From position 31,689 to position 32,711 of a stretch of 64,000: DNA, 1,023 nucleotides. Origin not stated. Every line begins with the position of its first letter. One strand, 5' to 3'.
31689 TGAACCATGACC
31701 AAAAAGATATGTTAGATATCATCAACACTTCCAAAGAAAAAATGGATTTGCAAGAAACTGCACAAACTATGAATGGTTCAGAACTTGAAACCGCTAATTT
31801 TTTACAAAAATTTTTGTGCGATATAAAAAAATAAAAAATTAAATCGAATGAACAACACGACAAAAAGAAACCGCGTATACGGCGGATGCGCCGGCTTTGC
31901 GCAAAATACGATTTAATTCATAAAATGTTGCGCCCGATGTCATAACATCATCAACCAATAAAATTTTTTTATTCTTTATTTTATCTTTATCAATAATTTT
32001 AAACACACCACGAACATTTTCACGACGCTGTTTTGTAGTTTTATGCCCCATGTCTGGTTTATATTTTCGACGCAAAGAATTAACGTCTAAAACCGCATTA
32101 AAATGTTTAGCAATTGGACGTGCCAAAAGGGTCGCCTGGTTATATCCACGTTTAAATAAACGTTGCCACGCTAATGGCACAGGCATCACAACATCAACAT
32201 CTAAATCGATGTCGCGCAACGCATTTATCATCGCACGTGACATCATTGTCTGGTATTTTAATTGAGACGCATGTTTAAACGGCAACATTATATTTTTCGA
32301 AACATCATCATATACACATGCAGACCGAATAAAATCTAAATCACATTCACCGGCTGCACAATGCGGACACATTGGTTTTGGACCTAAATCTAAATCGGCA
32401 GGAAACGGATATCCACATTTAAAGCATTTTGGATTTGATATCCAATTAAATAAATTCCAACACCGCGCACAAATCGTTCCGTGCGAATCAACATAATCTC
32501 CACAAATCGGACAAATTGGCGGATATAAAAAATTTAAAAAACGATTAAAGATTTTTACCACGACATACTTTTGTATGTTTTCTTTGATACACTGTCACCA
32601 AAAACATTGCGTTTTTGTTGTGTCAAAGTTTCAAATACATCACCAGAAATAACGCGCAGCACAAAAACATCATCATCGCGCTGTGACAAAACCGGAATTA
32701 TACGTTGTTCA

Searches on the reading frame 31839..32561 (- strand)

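Call 63: search_protein_families(library=pfam, proteins=[window:31839-32561:-], max_evalue=0.001)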
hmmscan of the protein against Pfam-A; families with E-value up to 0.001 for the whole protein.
window:31839-32561:- (240 aa): 3 families
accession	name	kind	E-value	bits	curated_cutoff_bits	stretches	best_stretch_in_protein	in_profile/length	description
PF18912.6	DZR_2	-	2.4e-14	53.3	27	1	8-68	1-55/56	Double zinc ribbon domain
PF00156.33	Pribosyltran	-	1.4e-08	34.6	26.3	1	144-235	41-125/158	Phosphoribosyl transferase domain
PF15610.12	PRTase_3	-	0.00053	19.9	28.7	1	150-226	86-166/264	PRTase ComF-like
